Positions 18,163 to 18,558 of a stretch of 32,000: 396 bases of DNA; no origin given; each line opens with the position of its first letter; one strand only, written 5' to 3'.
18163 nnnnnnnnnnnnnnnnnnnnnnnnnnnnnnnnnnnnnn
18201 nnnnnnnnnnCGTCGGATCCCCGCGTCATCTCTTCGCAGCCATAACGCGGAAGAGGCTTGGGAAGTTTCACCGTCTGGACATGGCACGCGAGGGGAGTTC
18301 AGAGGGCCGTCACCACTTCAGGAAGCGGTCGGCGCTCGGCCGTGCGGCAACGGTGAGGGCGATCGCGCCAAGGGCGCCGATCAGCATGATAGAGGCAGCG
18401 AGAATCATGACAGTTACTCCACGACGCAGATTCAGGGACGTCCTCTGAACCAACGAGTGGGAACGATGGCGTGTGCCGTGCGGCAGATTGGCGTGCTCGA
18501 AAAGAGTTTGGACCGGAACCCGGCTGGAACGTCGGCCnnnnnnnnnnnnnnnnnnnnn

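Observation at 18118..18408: Two unannotated tandem paralogous 30-32 aa hydrophobic peptides ending in F-x-x-W-stop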

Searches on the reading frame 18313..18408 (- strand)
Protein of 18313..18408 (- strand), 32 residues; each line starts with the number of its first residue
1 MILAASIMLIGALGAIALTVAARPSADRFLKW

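Call 10: search_protein_families(library=pfam, proteins=[window:18313-18408:-], max_evalue=1)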
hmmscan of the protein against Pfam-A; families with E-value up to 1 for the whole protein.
seq(32 aa): 0 families

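Call 11: search_protein_families(library=ncbifam, proteins=[window:18313-18408:-], max_evalue=1)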
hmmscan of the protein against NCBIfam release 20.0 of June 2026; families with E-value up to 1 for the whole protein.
seq(32 aa): 0 families

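Call 25: list_cluster_members(proteins=[window:18313-18408:-, window:18121-18210:-, window:18121-18195:-, window:18313-18453:-, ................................, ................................, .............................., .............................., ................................, window:18128-18229:-])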
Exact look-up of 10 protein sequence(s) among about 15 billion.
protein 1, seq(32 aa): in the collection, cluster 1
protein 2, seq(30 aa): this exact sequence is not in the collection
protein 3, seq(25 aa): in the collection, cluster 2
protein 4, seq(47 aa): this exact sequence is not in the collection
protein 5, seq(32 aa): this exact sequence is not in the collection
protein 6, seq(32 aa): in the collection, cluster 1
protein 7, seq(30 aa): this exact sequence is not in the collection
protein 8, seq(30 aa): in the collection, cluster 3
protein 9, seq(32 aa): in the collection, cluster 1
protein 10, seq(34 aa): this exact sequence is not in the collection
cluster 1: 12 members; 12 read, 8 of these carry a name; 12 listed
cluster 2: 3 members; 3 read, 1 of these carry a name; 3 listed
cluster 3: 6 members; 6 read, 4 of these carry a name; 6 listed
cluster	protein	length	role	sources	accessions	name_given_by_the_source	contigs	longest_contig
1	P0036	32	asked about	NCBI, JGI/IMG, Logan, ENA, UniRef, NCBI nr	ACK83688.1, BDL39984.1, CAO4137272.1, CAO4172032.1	hypothetical protein MetexDRAFT_2547 [Methylorubrum extorquens DSM 13060] | hypothetical protein | Uncharacterized protein n=2 Tax=Methylorubrum extorquens TaxID=408 RepID=B7KPV2_METC4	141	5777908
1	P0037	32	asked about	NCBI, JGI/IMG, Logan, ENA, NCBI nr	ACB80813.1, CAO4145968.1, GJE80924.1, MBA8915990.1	hypothetical protein Mpop_2656 [Methylorubrum populi BJ001] | hypothetical protein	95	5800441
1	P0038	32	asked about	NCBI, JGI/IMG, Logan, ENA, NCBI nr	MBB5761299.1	hypothetical protein HNR01_000904 [Methylorubrum rhodesianum] | hypothetical protein | hypothetical protein [Methylorubrum rhodesianum]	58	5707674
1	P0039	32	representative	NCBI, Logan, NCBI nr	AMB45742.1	hypothetical protein Y590_12555 [Methylobacterium sp. AMS5]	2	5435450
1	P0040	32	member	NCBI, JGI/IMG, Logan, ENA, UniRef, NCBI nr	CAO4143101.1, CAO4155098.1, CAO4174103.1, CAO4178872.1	hypothetical protein LNAOJCKE_0367 [Methylorubrum aminovorans] | hypothetical protein | Uncharacterized protein n=1 Tax=Methylorubrum aminovorans TaxID=269069 ...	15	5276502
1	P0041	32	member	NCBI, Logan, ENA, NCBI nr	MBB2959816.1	hypothetical protein FHU13_000177 [Methylobacterium sp. R2-1] | hypothetical protein [Methylobacterium sp. R2-1]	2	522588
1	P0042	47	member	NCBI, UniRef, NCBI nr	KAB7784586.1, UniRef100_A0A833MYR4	hypothetical protein F8B43_2619 [Methylorubrum populi] | Uncharacterized protein n=3 Tax=Methylorubrum TaxID=2282523 RepID=A0A833MYR4_9HYPH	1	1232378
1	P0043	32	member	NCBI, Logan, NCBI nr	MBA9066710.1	hypothetical protein FHR71_000427 [Methylobacterium sp. RAS18] | hypothetical protein [Methylobacterium sp. RAS18]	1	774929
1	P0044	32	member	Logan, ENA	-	-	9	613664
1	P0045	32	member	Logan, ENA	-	-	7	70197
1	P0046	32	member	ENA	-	-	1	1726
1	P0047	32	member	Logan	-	-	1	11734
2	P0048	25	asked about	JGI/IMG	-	-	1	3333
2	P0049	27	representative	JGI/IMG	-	-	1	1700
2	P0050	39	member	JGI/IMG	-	TRAP-type mannitol/chloroaromatic compound transport system permease large subunit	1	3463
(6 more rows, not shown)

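Call 55: search_protein_representatives(alignment_id=A2)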
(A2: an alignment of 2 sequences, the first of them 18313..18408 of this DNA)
Query: 2 sequences, 32 profile positions. Proteins with E-value up to 0.001 (for the whole library): 10; up to 1e-10: 2; up to 1e-30: 0. The best 10 are listed.
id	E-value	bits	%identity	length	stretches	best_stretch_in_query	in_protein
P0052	2.4e-15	72.0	-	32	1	3-32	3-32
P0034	3.5e-13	65.1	-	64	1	1-32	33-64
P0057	3.9e-09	52.2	-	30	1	4-32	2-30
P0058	4.9e-08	48.7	-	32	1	1-32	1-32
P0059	1.5e-06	43.9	-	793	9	15-29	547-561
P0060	6.5e-06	41.9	-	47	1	3-32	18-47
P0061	6.9e-06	41.8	-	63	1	6-32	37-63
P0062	8.9e-06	41.4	-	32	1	3-32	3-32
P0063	1.4e-04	37.6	-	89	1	6-32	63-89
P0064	8.9e-04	35.1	-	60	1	6-28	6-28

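Call 57: find_encoding_contigs(protein=P0062, flank=5000, max_places=4)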
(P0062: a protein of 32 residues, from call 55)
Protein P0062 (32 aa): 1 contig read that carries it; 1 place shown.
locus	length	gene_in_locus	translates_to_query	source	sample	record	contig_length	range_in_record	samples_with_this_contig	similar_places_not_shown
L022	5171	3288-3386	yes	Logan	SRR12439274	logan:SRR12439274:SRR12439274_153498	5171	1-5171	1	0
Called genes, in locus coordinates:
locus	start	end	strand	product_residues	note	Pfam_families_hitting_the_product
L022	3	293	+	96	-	?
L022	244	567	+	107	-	-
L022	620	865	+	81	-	PF21834:DUF6894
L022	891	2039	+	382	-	PF00989:PAS, PF08448:PAS_4, PF13426:PAS_9 (weak), PF00512:HisKA (weak), PF02518:HATPase_c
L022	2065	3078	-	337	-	PF00989:PAS, PF08448:PAS_4, PF13188:PAS_8 (weak), PF13426:PAS_9, PF08447:PAS_3, PF07536:HWE_HK, PF07568:HisKA_2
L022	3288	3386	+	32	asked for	-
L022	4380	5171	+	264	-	?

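Call 58: find_encoding_contigs(protein=P0058, flank=5000, max_places=4)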
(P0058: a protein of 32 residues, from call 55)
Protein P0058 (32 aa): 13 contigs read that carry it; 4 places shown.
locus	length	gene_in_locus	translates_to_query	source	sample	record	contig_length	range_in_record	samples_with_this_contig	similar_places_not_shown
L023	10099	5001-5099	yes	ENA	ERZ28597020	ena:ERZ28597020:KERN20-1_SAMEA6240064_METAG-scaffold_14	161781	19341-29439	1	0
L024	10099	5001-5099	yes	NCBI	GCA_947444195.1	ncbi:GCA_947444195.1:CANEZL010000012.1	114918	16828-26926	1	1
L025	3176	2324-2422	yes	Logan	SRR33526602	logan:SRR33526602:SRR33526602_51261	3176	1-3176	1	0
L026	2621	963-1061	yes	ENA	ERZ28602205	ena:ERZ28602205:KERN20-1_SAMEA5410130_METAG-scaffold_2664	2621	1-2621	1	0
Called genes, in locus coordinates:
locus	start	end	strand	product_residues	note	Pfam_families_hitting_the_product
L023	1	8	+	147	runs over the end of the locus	PF04343:DUF488, PF22751:DUF488-N3a (weak)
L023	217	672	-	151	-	PF21834:DUF6894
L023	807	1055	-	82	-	-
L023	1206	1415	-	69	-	-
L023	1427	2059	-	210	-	PF00765:Autoind_synth, PF21926:FeeM (weak), PF13444:Acetyltransf_5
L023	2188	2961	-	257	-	PF03472:Autoind_bind, PF00196:GerE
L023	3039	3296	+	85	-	-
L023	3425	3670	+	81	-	PF21834:DUF6894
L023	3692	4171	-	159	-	-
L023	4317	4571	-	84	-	PF21834:DUF6894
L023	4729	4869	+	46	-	-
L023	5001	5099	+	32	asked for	-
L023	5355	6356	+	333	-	PF00710:Asparaginase, PF17763:Asparaginase_C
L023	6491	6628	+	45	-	-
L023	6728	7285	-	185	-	PF00149:Metallophos (faint)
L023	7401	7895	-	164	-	-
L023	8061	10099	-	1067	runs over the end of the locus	PF00873:ACR_tran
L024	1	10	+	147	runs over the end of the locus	PF04343:DUF488, PF22751:DUF488-N3a (weak)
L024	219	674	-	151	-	PF21834:DUF6894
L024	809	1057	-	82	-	-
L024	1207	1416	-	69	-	-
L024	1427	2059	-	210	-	PF00765:Autoind_synth, PF21926:FeeM (faint), PF13444:Acetyltransf_5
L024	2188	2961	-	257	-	PF03472:Autoind_bind, PF00196:GerE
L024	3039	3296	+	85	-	-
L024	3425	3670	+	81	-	PF21834:DUF6894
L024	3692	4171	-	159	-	-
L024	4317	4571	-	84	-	PF21834:DUF6894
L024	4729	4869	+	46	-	-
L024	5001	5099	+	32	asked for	-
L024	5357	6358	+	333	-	PF00710:Asparaginase, PF17763:Asparaginase_C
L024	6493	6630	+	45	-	-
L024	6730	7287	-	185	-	PF00149:Metallophos (faint)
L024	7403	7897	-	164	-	-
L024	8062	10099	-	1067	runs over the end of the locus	PF00873:ACR_tran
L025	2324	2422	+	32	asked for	-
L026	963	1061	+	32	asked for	-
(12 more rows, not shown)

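Call 64: find_encoding_contigs(protein=P0060, flank=4000, max_places=3)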
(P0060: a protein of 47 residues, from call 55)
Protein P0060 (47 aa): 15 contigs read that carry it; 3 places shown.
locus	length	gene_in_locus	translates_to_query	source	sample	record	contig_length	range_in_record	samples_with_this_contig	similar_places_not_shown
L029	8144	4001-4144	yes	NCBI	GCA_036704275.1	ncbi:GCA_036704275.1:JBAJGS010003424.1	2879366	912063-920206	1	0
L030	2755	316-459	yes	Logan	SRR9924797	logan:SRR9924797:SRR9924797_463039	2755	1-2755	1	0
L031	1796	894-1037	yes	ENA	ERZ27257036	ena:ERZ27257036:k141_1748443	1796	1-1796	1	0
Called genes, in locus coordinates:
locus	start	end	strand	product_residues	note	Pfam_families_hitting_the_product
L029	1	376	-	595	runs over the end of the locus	PF01011:PQQ, PF13570:Beta-prop_ACSF4 (faint), PF13360:PQQ_2, PF01011:PQQ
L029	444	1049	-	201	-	PF12766:Pyridox_oxase_2, PF01243:PNPOx_N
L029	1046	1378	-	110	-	PF07578:LAB_N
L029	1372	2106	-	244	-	PF00535:Glycos_transf_2, PF13641:Glyco_tranf_2_3 (weak)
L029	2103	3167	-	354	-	-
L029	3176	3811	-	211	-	-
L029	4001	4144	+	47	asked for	-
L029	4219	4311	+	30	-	-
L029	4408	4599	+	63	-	-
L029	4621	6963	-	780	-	PF07715:Plug, PF00593:TonB_dep_Rec_b-barrel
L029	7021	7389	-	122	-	-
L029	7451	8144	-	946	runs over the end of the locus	PF01590:GAF, PF13185:GAF_2, PF00989:PAS, PF08448:PAS_4, PF08448:PAS_4, PF00512:HisKA, PF02518:HATPase_c, PF00072:Response_reg, +5 more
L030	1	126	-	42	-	?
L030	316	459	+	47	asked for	-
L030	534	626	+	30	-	-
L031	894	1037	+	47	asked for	-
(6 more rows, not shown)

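Call 66: find_encoding_contigs(protein=P0057, flank=4000, max_places=2)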
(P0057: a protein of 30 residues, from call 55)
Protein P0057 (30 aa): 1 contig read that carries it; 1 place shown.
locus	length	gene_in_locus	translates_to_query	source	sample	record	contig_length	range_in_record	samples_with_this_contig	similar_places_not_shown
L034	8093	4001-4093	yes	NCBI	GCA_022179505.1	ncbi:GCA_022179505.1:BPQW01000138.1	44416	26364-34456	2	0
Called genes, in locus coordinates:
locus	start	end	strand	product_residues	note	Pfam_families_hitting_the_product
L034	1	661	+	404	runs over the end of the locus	PF00753:Lactamase_B, PF12706:Lactamase_B_2 (faint), PF23023:Anti-Pycsar_Apyc1 (weak)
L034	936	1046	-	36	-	-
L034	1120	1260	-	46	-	-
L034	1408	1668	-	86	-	-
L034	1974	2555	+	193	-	-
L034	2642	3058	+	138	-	-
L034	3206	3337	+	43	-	-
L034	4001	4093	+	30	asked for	-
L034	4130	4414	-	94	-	-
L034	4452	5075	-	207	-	PF00239:Resolvase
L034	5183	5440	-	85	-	-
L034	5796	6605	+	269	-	PF13489:Methyltransf_23, PF01209:Ubie_methyltran, PF13847:Methyltransf_31, PF08241:Methyltransf_11, PF08242:Methyltransf_12, PF13649:Methyltransf_25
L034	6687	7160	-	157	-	PF10604:Polyketide_cyc2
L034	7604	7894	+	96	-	-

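Call 70: search_solved_structures(query=window:18313-18408:-, max_evalue=10)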
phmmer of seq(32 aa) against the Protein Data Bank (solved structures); distinct sequences matched with E-value up to 10: 0.

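Call 72: search_protein_families(library=padloc, proteins=[window:18313-18408:-], max_evalue=1)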
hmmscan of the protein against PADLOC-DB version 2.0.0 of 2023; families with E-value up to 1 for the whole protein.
seq(32 aa): 0 families

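Call 73: search_protein_families(library=phrogs, proteins=[window:18313-18408:-], max_evalue=0.01)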
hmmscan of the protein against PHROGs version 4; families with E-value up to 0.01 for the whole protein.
seq(32 aa): 0 families

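Call 82: search_dna_similar(query=window:18313-18408:-, collection=phages, mode=protein, max_evalue=1)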
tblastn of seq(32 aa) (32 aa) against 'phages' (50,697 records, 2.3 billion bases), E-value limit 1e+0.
No match.

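Call 83: search_dna_similar(query=window:18313-18408:-, collection=plasmids, mode=protein, max_evalue=1)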
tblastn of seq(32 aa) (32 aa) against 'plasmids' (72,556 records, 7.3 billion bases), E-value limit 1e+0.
No match.

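Call 85: predict_structure(alignment_id=A4)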
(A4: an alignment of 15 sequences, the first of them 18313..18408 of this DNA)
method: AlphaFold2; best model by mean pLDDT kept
length: 32 residues; sequences in the alignment: 15
mean_pLDDT: 89.9   pTM: 0.45
mean pLDDT of the five models: 89.9, 88.5, 86.2, 85.7, 83.2
residues with pLDDT >= 90: 20; 70-90: 11; 50-70: 1; < 50: 0
segments of 3 or more residues with pLDDT < 50: none
pLDDT, mean of each block of 10 residues (from residue 1): 96 96 82 69
secondary structure, 60 per line:
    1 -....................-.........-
elements in order: H2-21 H23-31
